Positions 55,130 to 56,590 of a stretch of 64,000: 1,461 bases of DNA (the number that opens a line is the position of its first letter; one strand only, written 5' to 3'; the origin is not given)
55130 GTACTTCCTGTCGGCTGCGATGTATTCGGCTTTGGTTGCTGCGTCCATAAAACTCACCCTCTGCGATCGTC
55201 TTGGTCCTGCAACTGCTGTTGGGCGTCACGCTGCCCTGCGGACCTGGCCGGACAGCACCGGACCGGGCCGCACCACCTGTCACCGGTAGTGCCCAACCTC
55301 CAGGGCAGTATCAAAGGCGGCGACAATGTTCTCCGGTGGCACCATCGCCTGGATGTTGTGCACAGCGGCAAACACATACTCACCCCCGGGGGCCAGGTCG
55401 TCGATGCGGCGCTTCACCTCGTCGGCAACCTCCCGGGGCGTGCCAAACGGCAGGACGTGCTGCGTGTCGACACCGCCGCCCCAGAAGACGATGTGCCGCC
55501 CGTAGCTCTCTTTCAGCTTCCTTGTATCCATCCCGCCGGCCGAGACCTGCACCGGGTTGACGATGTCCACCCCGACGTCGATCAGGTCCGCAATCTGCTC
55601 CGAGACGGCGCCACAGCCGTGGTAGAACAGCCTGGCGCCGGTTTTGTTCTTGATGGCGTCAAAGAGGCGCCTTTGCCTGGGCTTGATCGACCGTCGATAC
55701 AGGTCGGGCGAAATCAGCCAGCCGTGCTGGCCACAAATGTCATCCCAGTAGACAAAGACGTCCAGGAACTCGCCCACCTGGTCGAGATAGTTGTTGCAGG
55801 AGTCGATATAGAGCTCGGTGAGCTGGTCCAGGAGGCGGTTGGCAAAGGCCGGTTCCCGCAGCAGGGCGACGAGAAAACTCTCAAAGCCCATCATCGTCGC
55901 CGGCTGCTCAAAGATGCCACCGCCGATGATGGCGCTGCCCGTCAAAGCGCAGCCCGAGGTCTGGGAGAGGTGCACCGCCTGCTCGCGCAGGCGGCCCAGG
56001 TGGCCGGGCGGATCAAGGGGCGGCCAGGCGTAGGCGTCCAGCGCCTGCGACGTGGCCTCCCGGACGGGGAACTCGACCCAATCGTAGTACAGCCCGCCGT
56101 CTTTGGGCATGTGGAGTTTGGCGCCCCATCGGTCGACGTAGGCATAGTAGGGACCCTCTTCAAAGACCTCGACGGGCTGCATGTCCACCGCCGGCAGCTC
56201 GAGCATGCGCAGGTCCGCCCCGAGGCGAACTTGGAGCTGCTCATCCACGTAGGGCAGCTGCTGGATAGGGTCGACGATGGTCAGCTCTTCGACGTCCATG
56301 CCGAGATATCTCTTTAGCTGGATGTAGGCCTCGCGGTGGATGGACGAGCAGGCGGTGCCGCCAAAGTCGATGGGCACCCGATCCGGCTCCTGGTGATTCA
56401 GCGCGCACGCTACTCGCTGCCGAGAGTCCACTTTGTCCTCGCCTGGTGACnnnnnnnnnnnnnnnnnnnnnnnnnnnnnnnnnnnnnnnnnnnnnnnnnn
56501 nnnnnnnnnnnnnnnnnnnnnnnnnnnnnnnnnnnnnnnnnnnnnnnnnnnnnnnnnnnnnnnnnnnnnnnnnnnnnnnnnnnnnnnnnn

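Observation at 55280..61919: ECF importer with twin S components linked to an ArcS-motif protein and a URO-D-family protein: a candidate undescribed salvage or processing system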

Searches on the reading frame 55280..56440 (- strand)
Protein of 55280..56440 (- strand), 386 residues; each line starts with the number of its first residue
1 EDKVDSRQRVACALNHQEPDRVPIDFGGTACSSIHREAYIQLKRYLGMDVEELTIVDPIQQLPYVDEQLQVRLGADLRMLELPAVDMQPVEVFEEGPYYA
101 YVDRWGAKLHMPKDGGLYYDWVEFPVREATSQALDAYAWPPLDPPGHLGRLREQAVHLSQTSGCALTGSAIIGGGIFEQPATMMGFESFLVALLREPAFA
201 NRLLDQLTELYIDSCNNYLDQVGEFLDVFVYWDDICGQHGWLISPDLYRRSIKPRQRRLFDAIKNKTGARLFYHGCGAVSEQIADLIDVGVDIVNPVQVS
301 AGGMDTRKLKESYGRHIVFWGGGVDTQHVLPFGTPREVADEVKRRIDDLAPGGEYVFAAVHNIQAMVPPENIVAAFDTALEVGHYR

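Call 3: search_protein_families(library=pfam, proteins=[window:55280-56440:-], max_evalue=0.01)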
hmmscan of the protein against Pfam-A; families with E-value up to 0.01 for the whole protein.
window:55280-56440:- (386 aa): 1 family
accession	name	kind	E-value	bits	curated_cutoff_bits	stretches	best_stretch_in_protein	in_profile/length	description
PF01208.23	URO-D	-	2.5e-21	76.5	23.9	1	174-379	144-343/346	Uroporphyrinogen decarboxylase (URO-D)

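Call 4: search_protein_families(library=ncbifam, proteins=[window:55280-56440:-], max_evalue=0.01)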
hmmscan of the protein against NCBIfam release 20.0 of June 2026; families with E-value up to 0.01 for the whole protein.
window:55280-56440:- (386 aa): 4 families
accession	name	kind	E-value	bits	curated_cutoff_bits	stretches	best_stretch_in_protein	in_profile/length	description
TIGR01463.1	mtaA_cmuA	subfamily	5.7e-14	52.1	235.4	1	181-379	152-335/340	MtaA/CmuA family methyltransferase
NF004889.0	PRK06252.1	subfamily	1.4e-13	50.6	244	1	182-367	154-330/340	methylcobalamin:coenzyme M methyltransferase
NF040654.1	MtaA_Meth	equivalog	5e-10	38.8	400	1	181-367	151-329/337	methylcobamide:CoM methyltransferase MtaA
NF041608.1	methylcob_mtaseMtbA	equivalog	7.3e-06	25.3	600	1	185-367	156-331/339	methylcobamide:CoM methyltransferase MtbA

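Call 54: search_solved_structures(query=window:55280-56431:-, max_evalue=0.01, show_alignments=1)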
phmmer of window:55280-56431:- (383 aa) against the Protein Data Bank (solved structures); distinct sequences matched with E-value up to 0.01: 1.
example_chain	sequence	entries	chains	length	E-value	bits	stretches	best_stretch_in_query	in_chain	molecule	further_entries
4ay7_A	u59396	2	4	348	8.4e-05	24.9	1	178-372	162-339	METHYLCOBALAMIN: COENZYME M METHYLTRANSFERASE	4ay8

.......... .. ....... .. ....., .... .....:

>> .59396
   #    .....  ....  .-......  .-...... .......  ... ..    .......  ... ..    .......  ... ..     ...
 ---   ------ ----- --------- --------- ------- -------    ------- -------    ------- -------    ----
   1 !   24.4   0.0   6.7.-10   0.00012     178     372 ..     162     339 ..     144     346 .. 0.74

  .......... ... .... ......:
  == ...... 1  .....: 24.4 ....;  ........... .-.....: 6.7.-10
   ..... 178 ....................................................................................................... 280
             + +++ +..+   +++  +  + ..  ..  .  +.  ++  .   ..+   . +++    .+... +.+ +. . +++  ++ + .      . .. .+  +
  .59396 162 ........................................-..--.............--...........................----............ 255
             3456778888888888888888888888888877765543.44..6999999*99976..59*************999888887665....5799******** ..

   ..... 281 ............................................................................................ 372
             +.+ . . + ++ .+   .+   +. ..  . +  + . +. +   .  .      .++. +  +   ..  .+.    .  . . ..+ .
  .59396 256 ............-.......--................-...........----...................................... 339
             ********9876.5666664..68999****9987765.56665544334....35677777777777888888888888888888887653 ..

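Call 55: find_homologous_proteins(query=window:55280-56431:-, max_evalue=1e-10)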
Query window:55280-56431:- (383 aa): 7390 proteins with E <= 1e-10 among 8000 candidates; the best 120 are listed.
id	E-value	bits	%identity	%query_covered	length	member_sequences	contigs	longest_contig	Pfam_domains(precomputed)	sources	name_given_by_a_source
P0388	1.5e-249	846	99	95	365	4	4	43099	PF01208.24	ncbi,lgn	-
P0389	6.3e-214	728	81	100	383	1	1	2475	PF01208.24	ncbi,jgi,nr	ncbi:MAG: hypothetical protein EHM35_07820 [Planctomycetaceae bacterium]|nr:MAG: hypothetical protei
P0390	4.9e-210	716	83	95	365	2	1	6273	PF01208.24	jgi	jgi:uroporphyrinogen decarboxylase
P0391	5.7e-209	712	78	100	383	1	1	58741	PF01208.24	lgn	-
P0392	4.7e-206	702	77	100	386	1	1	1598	PF01208.24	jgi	jgi:uroporphyrinogen decarboxylase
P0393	3.7e-202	690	76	100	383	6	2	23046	PF01208.24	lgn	-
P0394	1.8e-195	668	74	100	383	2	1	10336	PF01208.24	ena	-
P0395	2.4e-188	644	70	100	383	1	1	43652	PF01208.24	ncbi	ncbi:uroporphyrinogen decarboxylase family protein [Chloroflexota bacterium]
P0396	5.8e-188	643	71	99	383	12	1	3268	PF01208.24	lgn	-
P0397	2.7e-186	637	69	100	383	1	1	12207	PF01208.24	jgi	-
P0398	3.4e-186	637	68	100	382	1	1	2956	PF01208.24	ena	-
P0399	1.6e-185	635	69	100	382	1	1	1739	PF01208.24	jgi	jgi:uroporphyrinogen decarboxylase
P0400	2.3e-185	634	69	100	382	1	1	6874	PF01208.24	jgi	jgi:uroporphyrinogen decarboxylase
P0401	2.4e-185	634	69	100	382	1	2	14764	PF01208.24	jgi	jgi:uroporphyrinogen decarboxylase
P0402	3.0e-185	634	69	100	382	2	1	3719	PF01208.24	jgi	-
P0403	3.3e-185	634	69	100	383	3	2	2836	PF01208.24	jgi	jgi:uroporphyrinogen decarboxylase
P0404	5.9e-185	633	69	100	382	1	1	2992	PF01208.24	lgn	-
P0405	8.1e-185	633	70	100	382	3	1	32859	PF01208.24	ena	-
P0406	1.8e-184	631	69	100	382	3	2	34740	PF01208.24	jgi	jgi:uroporphyrinogen decarboxylase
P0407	4.0e-184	630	68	100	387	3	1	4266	PF01208.24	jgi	jgi:uroporphyrinogen decarboxylase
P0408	5.4e-184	630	68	100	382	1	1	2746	PF01208.24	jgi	jgi:uroporphyrinogen decarboxylase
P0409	5.6e-184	630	69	97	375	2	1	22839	PF01208.24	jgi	-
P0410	1.0e-183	629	68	100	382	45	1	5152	PF01208.24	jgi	jgi:uroporphyrinogen decarboxylase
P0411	2.0e-183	628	67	100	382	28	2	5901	PF01208.24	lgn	-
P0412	2.3e-183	628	68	100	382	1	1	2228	PF01208.24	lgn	-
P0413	3.1e-183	627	69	100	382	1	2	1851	PF01208.24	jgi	jgi:uroporphyrinogen decarboxylase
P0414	3.2e-183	627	67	100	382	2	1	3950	PF01208.24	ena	-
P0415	3.5e-183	627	67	100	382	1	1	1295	PF01208.24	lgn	-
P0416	4.1e-183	627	68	100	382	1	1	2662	PF01208.24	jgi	jgi:uroporphyrinogen decarboxylase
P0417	6.6e-183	626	68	100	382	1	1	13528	PF01208.24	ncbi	-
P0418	9.0e-183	626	68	100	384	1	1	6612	PF01208.24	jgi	jgi:uroporphyrinogen decarboxylase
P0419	1.0e-182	626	67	100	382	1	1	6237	PF01208.24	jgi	jgi:uroporphyrinogen decarboxylase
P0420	1.1e-182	625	67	100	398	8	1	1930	PF01208.24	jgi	jgi:uroporphyrinogen decarboxylase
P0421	1.6e-182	625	68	100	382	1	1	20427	PF01208.24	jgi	jgi:uroporphyrinogen decarboxylase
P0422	2.4e-182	624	68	100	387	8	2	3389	PF01208.24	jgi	jgi:uroporphyrinogen decarboxylase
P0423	2.7e-182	624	67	100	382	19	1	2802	PF01208.24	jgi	-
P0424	2.7e-182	624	67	100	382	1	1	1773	PF01208.24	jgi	jgi:uroporphyrinogen decarboxylase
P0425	3.2e-182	624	68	100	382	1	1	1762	PF01208.24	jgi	jgi:uroporphyrinogen decarboxylase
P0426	5.4e-182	623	67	100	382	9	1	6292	PF01208.24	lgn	-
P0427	5.5e-182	623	67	100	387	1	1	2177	PF01208.24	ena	-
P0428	5.7e-182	623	68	100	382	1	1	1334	PF01208.24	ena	-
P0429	6.4e-182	623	68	100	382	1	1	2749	PF01208.24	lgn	-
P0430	6.9e-182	623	68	100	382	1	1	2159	PF01208.24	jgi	jgi:uroporphyrinogen decarboxylase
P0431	9.1e-182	622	67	100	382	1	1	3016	PF01208.24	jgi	jgi:uroporphyrinogen decarboxylase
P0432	9.6e-182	622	67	100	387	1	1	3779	PF01208.24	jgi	-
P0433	1.2e-181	622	67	100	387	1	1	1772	PF01208.24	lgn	-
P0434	1.3e-181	622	66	100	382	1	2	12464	PF01208.24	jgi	jgi:uroporphyrinogen decarboxylase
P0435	2.1e-181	621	68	100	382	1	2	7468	PF01208.24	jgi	jgi:uroporphyrinogen decarboxylase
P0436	2.5e-181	621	67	100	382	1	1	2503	PF01208.24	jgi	jgi:uroporphyrinogen decarboxylase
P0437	3.7e-181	620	66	100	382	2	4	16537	PF01208.24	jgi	jgi:uroporphyrinogen decarboxylase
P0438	3.8e-181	620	66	100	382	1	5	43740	PF01208.24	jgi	jgi:uroporphyrinogen decarboxylase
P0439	4.1e-181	620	68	100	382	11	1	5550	PF01208.24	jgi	-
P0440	4.2e-181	620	67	100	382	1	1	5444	PF01208.24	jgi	-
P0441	5.2e-181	620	68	100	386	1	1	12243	PF01208.24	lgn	-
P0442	5.6e-181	620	67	100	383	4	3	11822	PF01208.24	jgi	jgi:uroporphyrinogen decarboxylase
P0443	7.9e-181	619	67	100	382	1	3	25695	PF01208.24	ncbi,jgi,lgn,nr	ncbi:MAG TPA: uroporphyrinogen-III decarboxylase [Chloroflexi bacterium]|nr:uroporphyrinogen-III dec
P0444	8.4e-181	619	66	100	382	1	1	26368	PF01208.24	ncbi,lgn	-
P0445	9.4e-181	619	67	100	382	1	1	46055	PF01208.24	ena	-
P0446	9.4e-181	619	67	100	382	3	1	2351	PF01208.24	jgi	-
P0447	9.5e-181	619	67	100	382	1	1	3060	PF01208.24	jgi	jgi:uroporphyrinogen decarboxylase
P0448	9.8e-181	619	67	100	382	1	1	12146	PF01208.24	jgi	-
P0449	1.0e-180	619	66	100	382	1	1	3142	PF01208.24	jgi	jgi:uroporphyrinogen decarboxylase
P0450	1.2e-180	619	68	100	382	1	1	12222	PF01208.24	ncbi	-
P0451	1.3e-180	619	68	98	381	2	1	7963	PF01208.24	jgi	jgi:uroporphyrinogen decarboxylase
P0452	1.6e-180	618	67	100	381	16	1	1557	PF01208.24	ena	-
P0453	1.7e-180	618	66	100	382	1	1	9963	PF01208.24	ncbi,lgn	-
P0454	2.8e-180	618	67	100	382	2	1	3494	PF01208.24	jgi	jgi:uroporphyrinogen decarboxylase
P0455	3.0e-180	617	68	100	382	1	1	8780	PF01208.24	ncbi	ncbi:MAG: uroporphyrinogen decarboxylase family protein [Anaerolineae bacterium]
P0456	3.1e-180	617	65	100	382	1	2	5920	PF01208.24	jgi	jgi:uroporphyrinogen decarboxylase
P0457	4.5e-180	617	66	100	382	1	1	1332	PF01208.24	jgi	-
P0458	9.3e-180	616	66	100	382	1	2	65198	PF01208.24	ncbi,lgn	-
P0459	9.7e-180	616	66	100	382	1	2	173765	PF01208.24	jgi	-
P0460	1.0e-179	616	67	100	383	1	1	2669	PF01208.24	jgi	jgi:uroporphyrinogen decarboxylase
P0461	1.1e-179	616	67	100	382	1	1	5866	PF01208.24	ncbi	-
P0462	1.2e-179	616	66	100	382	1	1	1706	PF01208.24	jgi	jgi:uroporphyrinogen decarboxylase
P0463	1.2e-179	615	65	100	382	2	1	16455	PF01208.24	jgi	jgi:uroporphyrinogen decarboxylase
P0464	1.3e-179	615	69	99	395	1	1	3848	PF01208.24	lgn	-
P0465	1.5e-179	615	67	100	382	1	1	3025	PF01208.24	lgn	-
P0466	1.8e-179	615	67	100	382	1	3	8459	PF01208.24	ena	-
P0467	2.1e-179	615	69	97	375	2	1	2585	PF01208.24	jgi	jgi:uroporphyrinogen decarboxylase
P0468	2.2e-179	615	66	100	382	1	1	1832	PF01208.24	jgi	jgi:uroporphyrinogen decarboxylase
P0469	2.4e-179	615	66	100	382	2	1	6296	PF01208.24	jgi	jgi:uroporphyrinogen decarboxylase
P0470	3.0e-179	614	67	100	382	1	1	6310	PF01208.24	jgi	jgi:uroporphyrinogen decarboxylase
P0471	3.1e-179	614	66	100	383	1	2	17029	PF01208.24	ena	-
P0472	3.3e-179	614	67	100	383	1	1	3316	PF01208.24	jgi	jgi:uroporphyrinogen decarboxylase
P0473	3.4e-179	614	67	100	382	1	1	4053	PF01208.24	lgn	-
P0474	4.0e-179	614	66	100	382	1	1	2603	PF01208.24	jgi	-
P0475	4.1e-179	614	65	100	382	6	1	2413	PF01208.24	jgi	-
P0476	5.1e-179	613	66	100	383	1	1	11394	PF01208.24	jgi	-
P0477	5.6e-179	613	66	100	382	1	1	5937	PF01208.24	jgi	jgi:uroporphyrinogen decarboxylase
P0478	5.7e-179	613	67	100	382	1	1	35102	PF01208.24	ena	-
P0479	5.9e-179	613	67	100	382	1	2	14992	PF01208.24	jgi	jgi:uroporphyrinogen decarboxylase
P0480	7.5e-179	613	67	100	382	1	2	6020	PF01208.24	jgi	jgi:uroporphyrinogen decarboxylase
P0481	7.7e-179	613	65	100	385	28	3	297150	PF01208.24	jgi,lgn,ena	-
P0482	8.3e-179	613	67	100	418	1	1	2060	PF01208.24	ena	-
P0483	8.5e-179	613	68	100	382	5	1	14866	PF01208.24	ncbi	-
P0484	9.7e-179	613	66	100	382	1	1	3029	PF01208.24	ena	-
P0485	1.0e-178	612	67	100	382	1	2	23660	PF01208.24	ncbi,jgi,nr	ncbi:MAG: uroporphyrinogen-III decarboxylase [Anaerolineales bacterium]|nr:MAG: uroporphyrinogen-III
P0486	1.1e-178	612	68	100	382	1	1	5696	PF01208.24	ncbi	ncbi:MAG: uroporphyrinogen decarboxylase family protein [Chloroflexia bacterium]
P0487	1.2e-178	612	67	100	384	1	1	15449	PF01208.24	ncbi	ncbi:MAG: uroporphyrinogen decarboxylase family protein [Anaerolineae bacterium]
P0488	1.4e-178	612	67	100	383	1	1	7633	PF01208.24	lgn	-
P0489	1.4e-178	612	66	100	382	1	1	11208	PF01208.24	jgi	jgi:uroporphyrinogen decarboxylase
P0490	1.5e-178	612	66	100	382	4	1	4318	PF01208.24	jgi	jgi:uroporphyrinogen decarboxylase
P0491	1.7e-178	612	66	100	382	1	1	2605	PF01208.24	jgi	jgi:uroporphyrinogen decarboxylase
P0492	1.7e-178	612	66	100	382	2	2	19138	PF01208.24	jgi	jgi:uroporphyrinogen decarboxylase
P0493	2.5e-178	611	66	100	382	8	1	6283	PF01208.24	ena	-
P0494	2.5e-178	611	65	99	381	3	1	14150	PF01208.24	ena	-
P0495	2.6e-178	611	66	100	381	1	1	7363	PF01208.24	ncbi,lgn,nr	ncbi:MAG: uroporphyrinogen-III decarboxylase [Anaerolineae bacterium]|nr:uroporphyrinogen-III decarb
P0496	2.6e-178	611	67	97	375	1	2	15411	PF01208.24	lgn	-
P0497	2.7e-178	611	66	100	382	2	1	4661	PF01208.24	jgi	jgi:uroporphyrinogen decarboxylase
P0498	2.8e-178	611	66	100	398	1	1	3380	PF01208.24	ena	-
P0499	2.9e-178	611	66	100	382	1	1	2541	PF01208.24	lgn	-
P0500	3.2e-178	611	65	100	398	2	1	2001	PF01208.24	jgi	jgi:uroporphyrinogen decarboxylase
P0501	3.4e-178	611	66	100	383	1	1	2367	PF01208.24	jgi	jgi:uroporphyrinogen decarboxylase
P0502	3.4e-178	611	66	100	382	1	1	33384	PF01208.24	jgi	-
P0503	3.5e-178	611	65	100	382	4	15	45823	PF01208.24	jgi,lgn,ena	jgi:uroporphyrinogen decarboxylase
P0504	3.5e-178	611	66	99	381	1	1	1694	PF01208.24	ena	-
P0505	3.6e-178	611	65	100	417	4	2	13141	PF01208.24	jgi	jgi:uroporphyrinogen decarboxylase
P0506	3.6e-178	611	66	100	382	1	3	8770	PF01208.24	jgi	jgi:uroporphyrinogen decarboxylase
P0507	3.9e-178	611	67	100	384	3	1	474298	PF01208.24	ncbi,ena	-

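Call 56: find_encoding_contigs(protein=P0481, flank=7000, max_places=2)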
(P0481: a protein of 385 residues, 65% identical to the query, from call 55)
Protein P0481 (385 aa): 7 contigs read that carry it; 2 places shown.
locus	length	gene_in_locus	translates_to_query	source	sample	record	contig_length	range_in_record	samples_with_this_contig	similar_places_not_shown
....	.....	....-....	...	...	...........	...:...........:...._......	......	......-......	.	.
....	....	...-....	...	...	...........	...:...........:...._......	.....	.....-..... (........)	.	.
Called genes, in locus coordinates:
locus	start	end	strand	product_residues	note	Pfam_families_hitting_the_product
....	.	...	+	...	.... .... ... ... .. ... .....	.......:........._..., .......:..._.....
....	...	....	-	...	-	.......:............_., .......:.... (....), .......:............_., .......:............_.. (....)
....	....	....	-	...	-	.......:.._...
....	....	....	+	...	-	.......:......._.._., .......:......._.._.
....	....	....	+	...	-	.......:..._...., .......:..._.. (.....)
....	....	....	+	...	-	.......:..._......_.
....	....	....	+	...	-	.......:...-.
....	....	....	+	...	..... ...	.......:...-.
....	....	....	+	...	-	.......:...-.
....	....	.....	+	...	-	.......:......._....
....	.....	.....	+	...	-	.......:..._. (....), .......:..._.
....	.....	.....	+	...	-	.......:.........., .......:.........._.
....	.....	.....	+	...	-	-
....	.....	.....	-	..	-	-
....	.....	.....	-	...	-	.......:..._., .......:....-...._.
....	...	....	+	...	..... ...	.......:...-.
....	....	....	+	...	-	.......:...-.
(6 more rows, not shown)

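Call 57: find_encoding_contigs(protein=P0507, flank=7000, max_places=2)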
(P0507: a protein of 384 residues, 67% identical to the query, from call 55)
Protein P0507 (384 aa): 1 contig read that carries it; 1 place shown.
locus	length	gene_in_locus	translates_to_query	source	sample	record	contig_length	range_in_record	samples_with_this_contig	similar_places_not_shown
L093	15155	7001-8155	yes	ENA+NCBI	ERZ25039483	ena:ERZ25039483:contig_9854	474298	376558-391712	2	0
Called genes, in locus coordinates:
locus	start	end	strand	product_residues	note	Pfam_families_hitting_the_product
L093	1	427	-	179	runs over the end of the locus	PF04972:BON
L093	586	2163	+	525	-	PF08666:SAF, PF04295:GD_AH_second, PF20629:GD_AH_C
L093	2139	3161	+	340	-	PF01841:Transglut_core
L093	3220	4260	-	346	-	PF02653:BPD_transp_2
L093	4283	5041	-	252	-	PF00005:ABC_tran, PF13304:AAA_21 (faint)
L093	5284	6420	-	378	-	PF13407:Peripla_BP_4, PF00532:Peripla_BP_1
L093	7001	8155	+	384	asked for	PF01208:URO-D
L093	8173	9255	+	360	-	PF01208:URO-D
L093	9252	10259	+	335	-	PF01208:URO-D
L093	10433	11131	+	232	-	PF03009:GDPD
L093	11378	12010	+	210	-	-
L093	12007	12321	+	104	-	PF01022:HTH_5, PF13601:HTH_34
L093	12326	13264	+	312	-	PF00005:ABC_tran, PF13304:AAA_21, PF13732:DrrA1-3_C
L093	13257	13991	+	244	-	PF12698:ABC2_membrane_3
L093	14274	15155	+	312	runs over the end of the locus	PF12697:Abhydrolase_6, PF00561:Abhydrolase_1, PF12146:Hydrolase_4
